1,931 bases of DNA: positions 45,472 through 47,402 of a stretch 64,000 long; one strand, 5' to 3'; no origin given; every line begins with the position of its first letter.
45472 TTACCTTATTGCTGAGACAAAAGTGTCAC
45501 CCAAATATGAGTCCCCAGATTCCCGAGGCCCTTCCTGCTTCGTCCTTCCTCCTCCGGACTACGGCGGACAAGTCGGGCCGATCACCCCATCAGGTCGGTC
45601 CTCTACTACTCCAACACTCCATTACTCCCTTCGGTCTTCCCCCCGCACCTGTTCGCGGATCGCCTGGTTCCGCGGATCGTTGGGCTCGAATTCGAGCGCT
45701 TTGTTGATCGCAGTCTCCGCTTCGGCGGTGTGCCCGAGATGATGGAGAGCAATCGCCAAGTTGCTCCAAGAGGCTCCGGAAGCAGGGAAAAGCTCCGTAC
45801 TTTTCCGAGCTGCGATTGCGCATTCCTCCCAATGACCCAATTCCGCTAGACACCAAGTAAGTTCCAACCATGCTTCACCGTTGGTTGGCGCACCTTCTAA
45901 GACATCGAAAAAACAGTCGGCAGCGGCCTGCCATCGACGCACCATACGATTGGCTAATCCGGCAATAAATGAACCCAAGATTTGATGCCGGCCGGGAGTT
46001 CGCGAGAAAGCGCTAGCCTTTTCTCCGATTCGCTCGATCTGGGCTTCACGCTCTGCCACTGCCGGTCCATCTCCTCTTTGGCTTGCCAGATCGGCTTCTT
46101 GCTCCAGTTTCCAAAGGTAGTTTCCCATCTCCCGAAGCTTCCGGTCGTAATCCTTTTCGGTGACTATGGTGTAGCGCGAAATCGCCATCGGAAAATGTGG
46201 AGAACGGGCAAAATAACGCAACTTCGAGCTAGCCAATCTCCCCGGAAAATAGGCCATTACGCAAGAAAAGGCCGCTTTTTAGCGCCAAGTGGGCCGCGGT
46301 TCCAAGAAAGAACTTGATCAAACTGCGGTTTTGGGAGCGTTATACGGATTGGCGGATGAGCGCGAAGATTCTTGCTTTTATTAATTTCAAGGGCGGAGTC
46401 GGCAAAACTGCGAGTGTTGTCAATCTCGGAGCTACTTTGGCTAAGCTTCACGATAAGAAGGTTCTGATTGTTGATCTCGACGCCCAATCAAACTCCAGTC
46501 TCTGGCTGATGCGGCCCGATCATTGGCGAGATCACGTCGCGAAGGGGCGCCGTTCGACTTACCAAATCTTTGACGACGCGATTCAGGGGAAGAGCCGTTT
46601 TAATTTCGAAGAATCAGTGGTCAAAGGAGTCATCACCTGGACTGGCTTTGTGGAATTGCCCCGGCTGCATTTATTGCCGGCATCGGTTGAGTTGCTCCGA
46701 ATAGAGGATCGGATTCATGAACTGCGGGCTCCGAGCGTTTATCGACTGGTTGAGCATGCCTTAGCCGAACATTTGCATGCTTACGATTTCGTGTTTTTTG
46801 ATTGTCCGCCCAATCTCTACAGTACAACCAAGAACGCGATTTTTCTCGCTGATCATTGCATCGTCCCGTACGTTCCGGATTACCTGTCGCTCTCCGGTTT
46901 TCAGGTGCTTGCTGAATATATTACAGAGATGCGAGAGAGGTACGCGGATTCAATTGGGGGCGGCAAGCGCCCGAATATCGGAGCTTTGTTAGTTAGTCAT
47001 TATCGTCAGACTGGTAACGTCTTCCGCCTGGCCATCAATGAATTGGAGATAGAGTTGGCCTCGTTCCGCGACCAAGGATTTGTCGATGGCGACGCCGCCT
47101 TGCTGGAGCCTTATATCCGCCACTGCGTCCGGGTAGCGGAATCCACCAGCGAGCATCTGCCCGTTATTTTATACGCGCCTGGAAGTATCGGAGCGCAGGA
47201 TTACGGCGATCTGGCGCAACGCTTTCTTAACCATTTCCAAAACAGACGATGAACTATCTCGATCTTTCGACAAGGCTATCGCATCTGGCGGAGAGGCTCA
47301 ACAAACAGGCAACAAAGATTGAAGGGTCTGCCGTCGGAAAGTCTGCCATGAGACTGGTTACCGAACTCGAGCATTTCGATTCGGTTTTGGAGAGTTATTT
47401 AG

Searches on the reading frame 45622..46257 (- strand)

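Call 61: search_protein_families(library=pfam, proteins=[window:45622-46257:-], max_evalue=0.001)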
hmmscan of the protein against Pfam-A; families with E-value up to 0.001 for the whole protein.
window:45622-46257:- (211 aa): 8 families
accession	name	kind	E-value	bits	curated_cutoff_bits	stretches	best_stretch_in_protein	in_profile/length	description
PF13431.12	TPR_17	-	1.3e-11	44.3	24.4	1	150-181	2-33/34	Tetratricopeptide repeat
PF14559.12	TPR_19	-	1.1e-10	42.1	25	1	155-202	19-66/68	Tetratricopeptide repeat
PF07719.23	TPR_2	-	2.3e-10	40.2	27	1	163-194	3-34/34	Tetratricopeptide repeat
PF13428.12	TPR_14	-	5.1e-08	33.3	23.5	0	164-196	4-36/44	Tetratricopeptide repeat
PF13371.12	TPR_9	-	1.4e-07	31.8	35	1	138-205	6-73/73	Tetratricopeptide repeat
PF00515.34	TPR_1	-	8.6e-07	29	27.8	1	163-194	3-34/34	Tetratricopeptide repeat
PF13432.12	TPR_16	-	3e-06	28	32.7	0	149-195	22-65/65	Tetratricopeptide repeat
PF13181.12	TPR_8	-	0.00016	22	25.7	0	163-194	3-34/34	Tetratricopeptide repeat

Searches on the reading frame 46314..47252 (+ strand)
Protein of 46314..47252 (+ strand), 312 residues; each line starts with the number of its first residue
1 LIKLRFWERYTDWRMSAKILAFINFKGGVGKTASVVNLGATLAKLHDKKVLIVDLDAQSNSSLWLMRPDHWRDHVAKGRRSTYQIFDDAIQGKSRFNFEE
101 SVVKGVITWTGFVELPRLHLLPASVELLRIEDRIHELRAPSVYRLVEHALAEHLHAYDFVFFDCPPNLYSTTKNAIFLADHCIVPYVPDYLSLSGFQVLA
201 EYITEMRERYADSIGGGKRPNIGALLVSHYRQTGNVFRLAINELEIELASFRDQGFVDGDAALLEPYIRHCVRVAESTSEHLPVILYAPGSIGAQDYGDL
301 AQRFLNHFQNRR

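Call 61: search_protein_families(library=pfam, proteins=[window:46314-47252:+], max_evalue=0.001)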
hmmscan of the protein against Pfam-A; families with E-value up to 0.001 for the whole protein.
window:46314-47252:+ (312 aa): 5 families
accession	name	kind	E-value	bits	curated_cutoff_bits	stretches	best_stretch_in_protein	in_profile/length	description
PF13614.12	AAA_31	-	7.1e-35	121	27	1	18-213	2-174/177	AAA domain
PF01656.29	CbiA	-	1.4e-12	48.1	25.4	1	21-283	2-124/125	CobQ/CobB/MinD/ParA nucleotide binding domain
PF06564.18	CBP_BcsQ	-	4.7e-08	33.3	21.3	0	18-58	2-41/234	Cellulose biosynthesis protein BcsQ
PF09140.17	MipZ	-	3e-05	23.9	20.7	0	145-187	88-130/262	ATPase MipZ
PF10609.15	ParA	-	0.00012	22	27.1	1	18-66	4-51/246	NUBPL iron-transfer P-loop NTPase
